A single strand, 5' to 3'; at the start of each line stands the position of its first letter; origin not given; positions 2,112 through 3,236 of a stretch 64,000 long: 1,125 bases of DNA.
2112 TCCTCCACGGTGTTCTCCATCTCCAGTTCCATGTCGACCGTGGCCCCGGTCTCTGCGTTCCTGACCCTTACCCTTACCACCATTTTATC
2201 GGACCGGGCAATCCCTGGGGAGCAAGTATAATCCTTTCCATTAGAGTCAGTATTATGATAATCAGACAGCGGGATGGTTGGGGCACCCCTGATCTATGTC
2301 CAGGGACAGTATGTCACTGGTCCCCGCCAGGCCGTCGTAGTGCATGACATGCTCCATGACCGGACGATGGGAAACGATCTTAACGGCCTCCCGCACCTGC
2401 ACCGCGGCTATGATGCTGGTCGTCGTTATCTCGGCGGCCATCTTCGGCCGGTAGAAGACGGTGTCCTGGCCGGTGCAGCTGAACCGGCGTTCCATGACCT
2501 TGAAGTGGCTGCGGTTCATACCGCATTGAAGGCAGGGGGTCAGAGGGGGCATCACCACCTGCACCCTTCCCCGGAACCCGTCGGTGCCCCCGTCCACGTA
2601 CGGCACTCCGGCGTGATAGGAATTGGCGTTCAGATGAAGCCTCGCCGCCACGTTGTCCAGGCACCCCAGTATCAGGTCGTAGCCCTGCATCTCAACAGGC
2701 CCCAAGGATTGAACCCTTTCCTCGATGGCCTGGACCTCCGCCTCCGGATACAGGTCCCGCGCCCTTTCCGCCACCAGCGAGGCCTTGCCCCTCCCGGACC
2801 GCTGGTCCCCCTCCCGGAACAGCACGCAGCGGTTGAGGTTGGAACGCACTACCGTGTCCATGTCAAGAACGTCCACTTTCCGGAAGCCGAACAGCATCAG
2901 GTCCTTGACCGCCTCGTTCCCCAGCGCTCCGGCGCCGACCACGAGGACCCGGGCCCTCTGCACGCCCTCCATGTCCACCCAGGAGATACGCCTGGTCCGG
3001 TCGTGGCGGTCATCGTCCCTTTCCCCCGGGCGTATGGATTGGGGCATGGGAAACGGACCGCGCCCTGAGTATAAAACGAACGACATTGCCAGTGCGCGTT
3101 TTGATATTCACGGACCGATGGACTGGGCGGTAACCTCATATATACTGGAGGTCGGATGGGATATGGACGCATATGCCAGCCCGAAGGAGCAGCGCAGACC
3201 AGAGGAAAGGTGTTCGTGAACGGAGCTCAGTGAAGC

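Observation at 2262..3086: Minimal E1: adenylation domain only, with no recognisable ubiquitin-fold or separate catalytic-Cys domain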

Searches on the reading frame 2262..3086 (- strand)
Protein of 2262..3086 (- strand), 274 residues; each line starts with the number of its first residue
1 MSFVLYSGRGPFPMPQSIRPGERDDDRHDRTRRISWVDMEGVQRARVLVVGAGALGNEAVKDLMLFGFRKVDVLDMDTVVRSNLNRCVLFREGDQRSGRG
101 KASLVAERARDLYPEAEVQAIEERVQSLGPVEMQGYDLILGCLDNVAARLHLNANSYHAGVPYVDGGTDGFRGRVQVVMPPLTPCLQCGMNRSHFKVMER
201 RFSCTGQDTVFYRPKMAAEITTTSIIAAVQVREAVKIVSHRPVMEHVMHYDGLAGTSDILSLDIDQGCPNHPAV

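Call 4: search_protein_families(library=pfam, proteins=[window:2262-3086:-], max_evalue=0.01)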
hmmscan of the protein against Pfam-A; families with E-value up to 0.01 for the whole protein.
window:2262-3086:- (274 aa): 2 families
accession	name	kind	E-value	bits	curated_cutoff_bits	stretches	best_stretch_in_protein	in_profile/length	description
PF00899.27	ThiF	-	1.4e-46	159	28.1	1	37-262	13-229/238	ThiF family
PF01262.27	AlaDh_PNT_C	-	6.7e-05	22.9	23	1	38-86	22-69/214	Alanine dehydrogenase/PNT, C-terminal domain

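Call 5: search_solved_structures(query=window:2262-3086:-, max_evalue=0.001, show_alignments=3)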
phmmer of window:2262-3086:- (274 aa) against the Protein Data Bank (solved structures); distinct sequences matched with E-value up to 0.001: 71 (the best 60 are shown).
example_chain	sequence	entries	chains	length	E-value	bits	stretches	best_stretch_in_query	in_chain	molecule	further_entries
9dqb_B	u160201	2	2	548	3.6e-26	95.4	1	40-190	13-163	SUMO-activating enzyme subunit 2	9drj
3kyd_B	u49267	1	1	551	3.6e-26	95.4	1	40-190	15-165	SUMO-activating enzyme subunit 2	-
3kyc_B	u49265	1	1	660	4.9e-26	94.9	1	40-190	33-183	SUMO-activating enzyme subunit 2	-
6cwy_D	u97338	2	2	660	5e-26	94.9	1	40-190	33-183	SUMO-activating enzyme subunit 2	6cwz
6xog_B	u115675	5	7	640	5e-26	94.9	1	40-190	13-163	SUMO-activating enzyme subunit 2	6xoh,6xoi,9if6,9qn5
1y8q_B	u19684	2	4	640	7.4e-26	94.4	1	40-189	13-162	Ubiquitin-like 2 activating enzyme E1B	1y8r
3dbr_B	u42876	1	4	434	1.7e-25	93.2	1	44-190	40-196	NEDD8-activating enzyme E1 catalytic subunit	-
1tt5_B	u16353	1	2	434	5.8e-25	91.4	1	44-190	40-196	ubiquitin-activating enzyme E1C isoform 1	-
1r4m_B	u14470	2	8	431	6e-25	91.4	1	44-190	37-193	ubiquitin-activating enzyme E1C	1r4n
3dbl_B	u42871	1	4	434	6.1e-25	91.3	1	44-190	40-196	NEDD8-activating enzyme E1 catalytic subunit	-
1yov_B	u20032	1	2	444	6.3e-25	91.3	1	44-190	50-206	Ubiquitin-activating enzyme E1C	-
3gzn_B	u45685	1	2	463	7.1e-25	91.1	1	44-190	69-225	NEDD8-activating enzyme E1 catalytic subunit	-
3dbh_B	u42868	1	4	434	1.2e-24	90.4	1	44-190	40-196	NEDD8-activating enzyme E1 catalytic subunit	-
2nvu_B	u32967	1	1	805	2.9e-24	89.1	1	44-190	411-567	Maltose binding protein/NEDD8-activating enzyme E1 catalytic subunit chimera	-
5tr4_A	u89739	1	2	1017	2.1e-19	73.2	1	13-186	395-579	Ubiquitin-activating enzyme E1 1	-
6h78_A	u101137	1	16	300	7e-10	42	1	38-251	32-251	Ubiquitin-like modifier-activating enzyme 5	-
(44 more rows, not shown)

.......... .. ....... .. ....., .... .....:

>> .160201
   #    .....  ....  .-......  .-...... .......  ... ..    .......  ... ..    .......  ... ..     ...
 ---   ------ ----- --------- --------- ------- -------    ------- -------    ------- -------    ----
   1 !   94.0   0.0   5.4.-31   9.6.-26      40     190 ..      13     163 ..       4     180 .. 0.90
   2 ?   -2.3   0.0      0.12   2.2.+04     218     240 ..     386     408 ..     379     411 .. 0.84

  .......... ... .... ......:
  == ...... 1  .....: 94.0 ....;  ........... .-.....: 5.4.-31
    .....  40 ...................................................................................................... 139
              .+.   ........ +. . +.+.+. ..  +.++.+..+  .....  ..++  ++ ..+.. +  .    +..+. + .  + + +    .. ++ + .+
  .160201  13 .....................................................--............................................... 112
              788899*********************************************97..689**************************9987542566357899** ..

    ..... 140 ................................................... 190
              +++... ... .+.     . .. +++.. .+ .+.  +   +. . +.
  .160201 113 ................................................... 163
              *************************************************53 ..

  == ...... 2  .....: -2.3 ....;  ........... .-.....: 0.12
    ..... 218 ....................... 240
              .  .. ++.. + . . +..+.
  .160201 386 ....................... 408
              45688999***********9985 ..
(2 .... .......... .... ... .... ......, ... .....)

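Call 6: search_protein_families(library=ncbifam, proteins=[window:2262-3086:-], max_evalue=0.01)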
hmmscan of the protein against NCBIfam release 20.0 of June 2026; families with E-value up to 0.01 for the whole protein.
window:2262-3086:- (274 aa): 19 families
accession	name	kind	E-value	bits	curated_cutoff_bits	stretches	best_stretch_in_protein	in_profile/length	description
TIGR02356.1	adenyl_thiF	equivalog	8.9e-32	110.1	275.25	1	42-236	19-201/203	thiazole biosynthesis adenylyltransferase ThiF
NF006444.0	PRK08762.1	equivalog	8.2e-27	93.8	449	1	13-269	115-365/387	molybdopterin-synthase adenylyltransferase MoeB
NF004281.0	PRK05690.1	subfamily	2.4e-24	85.9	266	1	27-268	12-245/250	molybdopterin-synthase adenylyltransferase MoeB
NF009123.0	PRK12475.1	subfamily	8.5e-24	84.4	510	1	27-239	4-207/338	MoeB/ThiF family adenylyltransferase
NF047750.1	SAMPActivE1UbaA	equivalog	1.2e-20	74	450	1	43-194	31-180/270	SAMP-activating enzyme E1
TIGR02355.1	moeB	equivalog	2.9e-20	72.7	376.55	1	28-253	5-222/240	molybdopterin-synthase adenylyltransferase MoeB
NF004111.0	PRK05600.1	equivalog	3.2e-20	72.6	437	1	40-257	37-247/371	ThiF family adenylyltransferase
NF005902.0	PRK07878.1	equivalog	2.7e-19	69.4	647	1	27-181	22-178/392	adenylyltransferase/sulfurtransferase MoeZ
TIGR01408.1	Ube1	subfamily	4.8e-17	61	750.05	1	40-184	415-567/1008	ubiquitin-activating enzyme E1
NF006204.0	PRK08328.1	equivalog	8.5e-16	58.2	339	1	22-239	4-206/231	hypothetical protein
NF005646.0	PRK07411.1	equivalog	7.9e-12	45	633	1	24-178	15-171/390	molybdopterin-synthase adenylyltransferase MoeB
NF006395.0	PRK08644.1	equivalog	3.5e-11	43.1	159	1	39-153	25-137/215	sulfur carrier protein ThiS adenylyltransferase ThiF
NF011696.0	PRK15116.1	equivalog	1.5e-10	41.3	304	1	42-170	28-156/268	tRNA cyclic N6-threonylcarbamoyladenosine(37) synthase TcdA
NF058523.1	6A-MBL_cap2_3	equivalog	1.1e-09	37.5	320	1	30-128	286-378/665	anti-phage 6A-MBL system cap2_3 protein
NF006077.0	PRK08223.1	equivalog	6.4e-09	35.2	266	1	32-179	13-164/296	hypothetical protein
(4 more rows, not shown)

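Call 7: search_protein_families(library=padloc, proteins=[window:2262-3086:-], max_evalue=0.01)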
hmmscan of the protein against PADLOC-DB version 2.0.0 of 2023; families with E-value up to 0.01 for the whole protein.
window:2262-3086:- (274 aa): 26 families (the best 25 are shown)
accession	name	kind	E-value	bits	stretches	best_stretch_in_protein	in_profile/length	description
PDLC00856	E1-E2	-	1.6e-15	54.6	1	33-154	311-431/573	E1-E2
PDLC00837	E1-E2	-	5.8e-13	46.4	1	42-157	323-442/593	E1-E2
PDLC00848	E1-E2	-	3.2e-12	43.5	1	41-142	371-472/607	E1-E2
PDLC00829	E1-E2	-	1.1e-11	42.5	1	40-189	167-319/426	E1-E2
PDLC00836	E1-E2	-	1.5e-11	41.6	1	34-160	331-458/602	E1-E2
PDLC00839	E1-E2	-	8.3e-11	38.8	1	41-143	367-469/602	E1-E2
PDLC00840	E1-E2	-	4.7e-10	37.1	1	36-153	205-323/458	E1-E2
PDLC00828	E1-E2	-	8.6e-10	36.4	1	40-150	171-281/431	E1-E2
PDLC00830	E1-E2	-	1e-09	35.3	1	41-153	307-417/551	E1-E2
PDLC00832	E1-E2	-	1.7e-09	34.4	1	37-127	331-418/588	E1-E2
PDLC00835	E1-E2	-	2.4e-09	34.1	1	18-161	348-489/778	E1-E2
PDLC00834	E1-E2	-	6.7e-09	32.8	1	44-162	302-422/564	E1-E2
PDLC00847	E1-E2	-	6.5e-08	29.4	1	26-178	269-421/523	E1-E2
PDLC00844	E1-E2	-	1.1e-07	28.9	1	24-155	257-389/489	E1-E2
PDLC00843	E1-E2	-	1e-06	25.6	1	42-146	316-418/575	E1-E2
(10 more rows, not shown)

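Call 8: find_homologous_proteins(query=window:2262-3086:-, max_evalue=0.00001)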
Query window:2262-3086:- (274 aa): 2003 proteins with E <= 0.00001 among 5995 candidates; the best 120 are listed.
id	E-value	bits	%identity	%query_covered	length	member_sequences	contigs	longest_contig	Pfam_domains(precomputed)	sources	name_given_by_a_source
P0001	1.3e-153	528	100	86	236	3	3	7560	PF00899.28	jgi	-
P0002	2.3e-145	501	84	95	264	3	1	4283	PF00899.28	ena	-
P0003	1.4e-144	498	84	95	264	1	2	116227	PF00899.28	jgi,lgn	-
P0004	1.4e-141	489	83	94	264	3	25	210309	PF00899.28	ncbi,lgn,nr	ncbi:MAG: putative adenylyltransferase [Methanomassiliicoccales archaeon PtaB.Bin215]|nr:MAG: putati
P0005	3.5e-139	481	82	95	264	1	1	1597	PF00899.28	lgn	-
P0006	2.7e-138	478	80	94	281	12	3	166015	PF00899.28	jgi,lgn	jgi:molybdopterin/thiamine biosynthesis adenylyltransferase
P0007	3.0e-138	478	80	95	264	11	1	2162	PF00899.28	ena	-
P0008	3.1e-137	474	81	94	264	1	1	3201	PF00899.28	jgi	jgi:molybdopterin/thiamine biosynthesis adenylyltransferase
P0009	3.8e-137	474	81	95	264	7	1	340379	PF00899.28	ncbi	ncbi:MAG: ThiF family adenylyltransferase [Methanomassiliicoccales archaeon]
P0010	4.3e-137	474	80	95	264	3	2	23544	PF00899.28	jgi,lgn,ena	-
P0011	4.6e-137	474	80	94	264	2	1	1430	PF00899.28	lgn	-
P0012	5.2e-137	474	80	95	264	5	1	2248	PF00899.28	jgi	-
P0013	5.4e-137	474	80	94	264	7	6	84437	PF00899.28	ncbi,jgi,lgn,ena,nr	ncbi:Molybdopterin-synthase adenylyltransferase [anaerobic digester metagenome]|nr:ThiF family adeny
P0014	1.1e-136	473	78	97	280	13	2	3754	PF00899.28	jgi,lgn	-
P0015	1.6e-136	472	79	94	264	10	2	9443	PF00899.28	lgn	-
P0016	2.1e-136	472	79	95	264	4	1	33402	PF00899.28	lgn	-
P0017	2.6e-136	471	80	95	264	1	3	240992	PF00899.28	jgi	jgi:molybdopterin/thiamine biosynthesis adenylyltransferase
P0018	6.1e-136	470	81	94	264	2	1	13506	PF00899.28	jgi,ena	-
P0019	2.5e-133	462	78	95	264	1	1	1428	PF00899.28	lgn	-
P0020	3.5e-132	458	74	99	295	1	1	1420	PF00899.28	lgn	-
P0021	3.5e-132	458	78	93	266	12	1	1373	PF00899.28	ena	-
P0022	3.8e-132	458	76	94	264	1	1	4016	PF00899.28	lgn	-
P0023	8.8e-132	456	78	94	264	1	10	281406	PF00899.28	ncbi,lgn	-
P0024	1.5e-129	449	77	94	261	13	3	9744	PF00899.28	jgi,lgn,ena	-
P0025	4.6e-128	444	72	99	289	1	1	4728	PF00899.28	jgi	jgi:molybdopterin/thiamine biosynthesis adenylyltransferase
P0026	1.3e-127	443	73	95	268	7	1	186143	PF00899.28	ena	-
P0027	2.5e-126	439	74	95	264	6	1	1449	PF00899.28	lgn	-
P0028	1.3e-125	436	73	94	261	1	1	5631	PF00899.28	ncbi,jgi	-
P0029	1.4e-125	436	74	95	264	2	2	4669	PF00899.28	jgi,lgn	jgi:molybdopterin-synthase adenylyltransferase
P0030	4.4e-125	435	75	95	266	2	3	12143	PF00899.28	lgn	-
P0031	1.8e-124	433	72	96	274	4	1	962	PF00899.28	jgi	jgi:molybdopterin-synthase adenylyltransferase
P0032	5.9e-123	428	75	94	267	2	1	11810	PF00899.28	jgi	jgi:molybdopterin/thiamine biosynthesis adenylyltransferase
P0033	7.9e-123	427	71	95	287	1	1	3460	PF00899.28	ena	-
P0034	3.0e-120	419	71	95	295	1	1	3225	PF00899.28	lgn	-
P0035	1.2e-119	417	74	89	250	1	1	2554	PF00899.28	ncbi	-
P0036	2.4e-116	406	76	86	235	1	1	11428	PF00899.28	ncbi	-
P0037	1.5e-107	377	77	78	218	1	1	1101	PF00899.28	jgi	jgi:molybdopterin/thiamine biosynthesis adenylyltransferase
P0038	1.0e-101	358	62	94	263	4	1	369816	PF00899.28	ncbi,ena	-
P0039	1.4e-100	354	61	93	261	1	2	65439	PF00899.28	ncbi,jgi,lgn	-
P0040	1.8e-100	354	60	94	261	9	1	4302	PF00899.28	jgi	-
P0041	3.2e-100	353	61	93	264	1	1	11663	PF00899.28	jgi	jgi:molybdopterin/thiamine biosynthesis adenylyltransferase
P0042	4.5e-100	353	58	95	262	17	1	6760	PF00899.28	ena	-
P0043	5.5e-100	352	62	93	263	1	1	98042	PF00899.28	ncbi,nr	ncbi:MAG: ThiF family adenylyltransferase [Methanomassiliicoccus sp.]|nr:ThiF family adenylyltransfe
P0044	2.2e-99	350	60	93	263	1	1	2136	PF00899.28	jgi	jgi:molybdopterin/thiamine biosynthesis adenylyltransferase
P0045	2.7e-99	350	59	94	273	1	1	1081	PF00899.28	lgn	-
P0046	3.8e-99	349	61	93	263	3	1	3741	PF00899.28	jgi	jgi:molybdopterin/thiamine biosynthesis adenylyltransferase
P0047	7.1e-99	349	59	92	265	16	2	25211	PF00899.28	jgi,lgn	jgi:molybdopterin/thiamine biosynthesis adenylyltransferase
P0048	7.8e-99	348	60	93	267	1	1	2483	PF00899.28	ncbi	-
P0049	1.7e-98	347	60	93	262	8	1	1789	PF00899.28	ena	-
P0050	2.6e-98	347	61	93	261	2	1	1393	PF00899.28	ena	-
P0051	2.8e-98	347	61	93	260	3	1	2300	PF00899.28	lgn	-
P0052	3.0e-98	347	62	93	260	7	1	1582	PF00899.28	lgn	-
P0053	4.5e-98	346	60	93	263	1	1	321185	PF00899.28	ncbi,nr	ncbi:MAG: ThiF family adenylyltransferase [Methanomassiliicoccus sp.]|nr:ThiF family adenylyltransfe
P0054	5.9e-98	346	60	93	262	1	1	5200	PF00899.28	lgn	-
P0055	1.4e-97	344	60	93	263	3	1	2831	PF00899.28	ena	-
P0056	2.7e-97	343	60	93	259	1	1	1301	PF00899.28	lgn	-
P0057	2.8e-97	343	58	93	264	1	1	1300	PF00899.28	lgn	-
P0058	3.9e-97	343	59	93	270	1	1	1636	PF00899.28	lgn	-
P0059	4.5e-97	343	60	93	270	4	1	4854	PF00899.28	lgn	-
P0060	4.8e-97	343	59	93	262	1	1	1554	PF00899.28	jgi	jgi:molybdopterin/thiamine biosynthesis adenylyltransferase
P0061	7.5e-97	342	55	94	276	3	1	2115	PF00899.28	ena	-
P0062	1.7e-96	341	61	93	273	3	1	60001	PF00899.28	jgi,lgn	-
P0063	2.2e-96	340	59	94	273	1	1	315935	PF00899.28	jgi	jgi:molybdopterin/thiamine biosynthesis adenylyltransferase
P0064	3.3e-96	340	59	94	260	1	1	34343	PF00899.28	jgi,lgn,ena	-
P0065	3.9e-96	340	60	93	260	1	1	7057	PF00899.28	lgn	-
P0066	4.0e-96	340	59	99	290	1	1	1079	PF00899.28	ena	-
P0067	6.1e-96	339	59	93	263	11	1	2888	PF00899.28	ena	-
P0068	7.4e-96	339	57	94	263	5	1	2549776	PF00899.28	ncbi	-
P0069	7.8e-96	339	59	93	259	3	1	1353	PF00899.28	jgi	jgi:molybdopterin/thiamine biosynthesis adenylyltransferase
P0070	8.7e-96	338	57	94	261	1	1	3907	PF00899.28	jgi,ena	-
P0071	1.0e-95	338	55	95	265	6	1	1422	PF00899.28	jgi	jgi:molybdopterin/thiamine biosynthesis adenylyltransferase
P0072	1.2e-95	338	59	93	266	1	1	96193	PF00899.28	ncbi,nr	ncbi:MAG: ThiF family adenylyltransferase [Euryarchaeota archaeon]|nr:ThiF family adenylyltransferas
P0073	1.3e-95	338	57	100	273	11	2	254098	PF00899.28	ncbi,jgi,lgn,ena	-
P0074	1.3e-95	338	57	95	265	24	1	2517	PF00899.28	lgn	-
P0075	1.4e-95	338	60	93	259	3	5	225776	PF00899.28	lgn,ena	-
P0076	1.5e-95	338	58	93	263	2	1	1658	PF00899.28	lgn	-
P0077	1.6e-95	338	60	93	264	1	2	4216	PF00899.28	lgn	-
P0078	1.7e-95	338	58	93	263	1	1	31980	PF00899.28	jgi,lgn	-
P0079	1.9e-95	337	60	93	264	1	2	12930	PF00899.28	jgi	jgi:molybdopterin/thiamine biosynthesis adenylyltransferase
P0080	2.0e-95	337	56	93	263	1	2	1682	PF00899.28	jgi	jgi:molybdopterin/thiamine biosynthesis adenylyltransferase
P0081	4.0e-95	336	57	94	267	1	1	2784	PF00899.28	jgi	jgi:molybdopterin-synthase adenylyltransferase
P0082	4.3e-95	336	60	91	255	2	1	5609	PF00899.28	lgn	-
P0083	8.8e-95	335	58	94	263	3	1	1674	PF00899.28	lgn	-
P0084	1.4e-94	335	59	93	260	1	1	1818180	PF00899.28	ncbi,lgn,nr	ncbi:MAG: ThiF family adenylyltransferase [Methanomassiliicoccales archaeon]|nr:MAG: ThiF family ade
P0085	1.6e-94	334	60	93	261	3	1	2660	PF00899.28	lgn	-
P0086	1.9e-94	334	60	93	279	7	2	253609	PF00899.28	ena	-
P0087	2.0e-94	334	58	94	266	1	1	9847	PF00899.28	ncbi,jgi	ncbi:MAG: ThiF family adenylyltransferase [Methanomassiliicoccales archaeon]|jgi:molybdopterin/thiam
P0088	2.1e-94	334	58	94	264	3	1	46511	PF00899.28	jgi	jgi:molybdopterin/thiamine biosynthesis adenylyltransferase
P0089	2.6e-94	334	58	94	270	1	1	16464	PF00899.28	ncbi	-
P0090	3.0e-94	333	58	94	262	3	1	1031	PF00899.28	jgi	jgi:molybdopterin/thiamine biosynthesis adenylyltransferase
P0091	3.2e-94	333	57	93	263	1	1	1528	PF00899.28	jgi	-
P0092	3.3e-94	333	59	93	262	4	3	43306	PF00899.28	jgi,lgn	-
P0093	3.6e-94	333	56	93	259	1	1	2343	PF00899.28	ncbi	-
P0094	5.1e-94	333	59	93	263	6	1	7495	PF00899.28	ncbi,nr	ncbi:MAG: ThiF family adenylyltransferase [Candidatus Methanomethylophilaceae archaeon]|nr:ThiF fami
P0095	5.6e-94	333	57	93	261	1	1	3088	PF00899.28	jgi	jgi:molybdopterin-synthase adenylyltransferase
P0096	5.9e-94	332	59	94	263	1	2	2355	PF00899.28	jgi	jgi:molybdopterin/thiamine biosynthesis adenylyltransferase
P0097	5.9e-94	332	57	93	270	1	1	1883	PF00899.28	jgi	jgi:molybdopterin/thiamine biosynthesis adenylyltransferase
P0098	6.5e-94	332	58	94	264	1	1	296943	PF00899.28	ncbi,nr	ncbi:MAG: putative adenylyltransferase [Methanomassiliicoccales archaeon PtaU1.Bin124]|nr:MAG: putat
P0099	7.1e-94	332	57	93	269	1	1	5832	PF00899.28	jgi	jgi:molybdopterin-synthase adenylyltransferase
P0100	7.6e-94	332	57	93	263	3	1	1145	PF00899.28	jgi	jgi:molybdopterin-synthase adenylyltransferase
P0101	8.1e-94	332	54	94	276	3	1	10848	PF00899.28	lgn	-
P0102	8.4e-94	332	58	86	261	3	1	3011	PF00899.28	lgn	-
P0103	1.0e-93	332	59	93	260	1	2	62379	PF00899.28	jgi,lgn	jgi:molybdopterin/thiamine biosynthesis adenylyltransferase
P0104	1.1e-93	332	54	95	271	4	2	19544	PF00899.28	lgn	-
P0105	1.1e-93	332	56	94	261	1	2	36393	PF00899.28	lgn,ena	-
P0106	1.9e-93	331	58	93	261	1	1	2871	PF00899.28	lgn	-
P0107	2.0e-93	331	59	93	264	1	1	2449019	PF00899.28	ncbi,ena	-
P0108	2.6e-93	330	58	91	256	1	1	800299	PF00899.28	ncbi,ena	-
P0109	3.1e-93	330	59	91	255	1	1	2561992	PF00899.28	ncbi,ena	-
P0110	3.8e-93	330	60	91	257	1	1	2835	PF00899.28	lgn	-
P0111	4.0e-93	330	58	91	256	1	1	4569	PF00899.28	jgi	jgi:molybdopterin/thiamine biosynthesis adenylyltransferase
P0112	5.4e-93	329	57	93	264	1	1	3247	PF00899.28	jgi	jgi:molybdopterin-synthase adenylyltransferase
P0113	5.7e-93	329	52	94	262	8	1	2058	PF00899.28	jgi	-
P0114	6.9e-93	329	58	93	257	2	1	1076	PF00899.28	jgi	jgi:molybdopterin/thiamine biosynthesis adenylyltransferase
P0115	9.8e-93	328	57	94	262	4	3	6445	PF00899.28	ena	-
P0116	1.1e-92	328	57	93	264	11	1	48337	PF00899.28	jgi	jgi:molybdopterin-synthase adenylyltransferase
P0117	1.2e-92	328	57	93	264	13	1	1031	PF00899.28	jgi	jgi:molybdopterin-synthase adenylyltransferase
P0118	1.3e-92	328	55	93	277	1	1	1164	PF00899.28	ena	-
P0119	1.4e-92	328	55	94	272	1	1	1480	PF00899.28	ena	-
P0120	1.4e-92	328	59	93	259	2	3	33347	PF00899.28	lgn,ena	-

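Call 21: find_related_loci(query=A1, collection=genome_contigs, flank=5000)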
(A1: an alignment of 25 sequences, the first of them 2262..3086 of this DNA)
Query A1 (274 aa) in genome_contigs; peptide patterns used: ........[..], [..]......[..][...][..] (x = any residue, [..] = any of these).
599 stretches matched a pattern (row limit reached: there are more); 573 encode a relative of the query (tblastn E <= 1e-3); the best 80 are kept; 80 distinct loci.
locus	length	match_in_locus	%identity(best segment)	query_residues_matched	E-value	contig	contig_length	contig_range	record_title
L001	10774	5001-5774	83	14-271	3e-146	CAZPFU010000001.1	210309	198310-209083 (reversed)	MAG TPA_asm: uncultured Methanomassiliicoccus sp. isolate SRP278314_co1_200 genome assembly, contig: NODE_41_length_2103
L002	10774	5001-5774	80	14-271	1e-140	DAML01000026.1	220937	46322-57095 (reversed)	MAG TPA_asm: Methanomassiliicoccaceae archaeon UBA472 UBA472_contig_6199, whole genome shotgun sequence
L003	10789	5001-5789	77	11-273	1e-129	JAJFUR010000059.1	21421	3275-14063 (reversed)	MAG: Methanobacteriota archaeon isolate bin.495 k141_3698962, whole genome shotgun sequence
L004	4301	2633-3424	74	8-271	9e-130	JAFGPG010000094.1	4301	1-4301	MAG: Methanomassiliicoccales archaeon isolate Zod_Metabat.676 k87_6533457, whole genome shotgun sequence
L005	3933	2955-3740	58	14-273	1e-104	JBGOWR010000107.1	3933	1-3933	MAG: Thermoplasmata archaeon isolate OBJ_0618_130150_88 k141_4287725_length_3933_cov_22.0000, whole genome shotgun seque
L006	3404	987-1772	58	14-273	4e-105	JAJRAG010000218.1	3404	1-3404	MAG: Methanomassiliicoccales archaeon isolate OWC_0006 OWC_0006_k121_20302990, whole genome shotgun sequence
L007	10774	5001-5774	57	16-271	1e-101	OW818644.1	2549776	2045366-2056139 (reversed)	metagenome genome assembly, chromosome: 1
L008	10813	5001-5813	57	2-271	1e-101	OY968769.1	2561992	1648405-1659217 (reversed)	MAG: uncultured Methanomassiliicoccales archaeon isolate MFD00905.bin.2.112 genome assembly, chromosome: 1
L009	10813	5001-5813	56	3-271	2e-99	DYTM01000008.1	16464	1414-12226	MAG TPA_asm: Methanomassiliicoccus sp. isolate DR5_59_6 Afr_mines_DR5_565_length_16464_cov_2_491316, whole genome shotgu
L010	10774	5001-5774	57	16-271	2e-98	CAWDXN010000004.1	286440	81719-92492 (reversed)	MAG: Methanomassiliicoccaceae archaeon isolate MFD05674.bin.2.86 genome assembly, contig: contig_44865, whole genome sho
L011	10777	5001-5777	57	17-273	2e-96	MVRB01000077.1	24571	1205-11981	MAG: Methanomassiliicoccales archaeon PtaU1.Bin030 A4E31_contig000077, whole genome shotgun sequence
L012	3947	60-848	56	11-271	1e-95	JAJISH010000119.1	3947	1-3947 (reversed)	MAG: Thermoplasmatota archaeon isolate bin211 bin211_SWQ.59.16-18_bin.28.orig_119, whole genome shotgun sequence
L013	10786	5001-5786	52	12-271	5e-95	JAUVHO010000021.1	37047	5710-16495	MAG: Methanomassiliicoccales archaeon isolate CSMAG_404 CSMAG_404_k141_1468087_length_37047_cov_10.0000, whole genome sh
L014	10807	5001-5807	53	5-271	2e-94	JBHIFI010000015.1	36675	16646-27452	MAG: Thermoplasmata archaeon isolate b1.sp2_bin.58 NODE_180_length_36675_cov_9.204123, whole genome shotgun sequence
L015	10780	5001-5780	51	14-271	2e-93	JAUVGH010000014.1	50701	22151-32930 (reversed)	MAG: Methanomassiliicoccales archaeon isolate CSMAG_371 CSMAG_371_k141_1918630_length_50701_cov_7.9117, whole genome sho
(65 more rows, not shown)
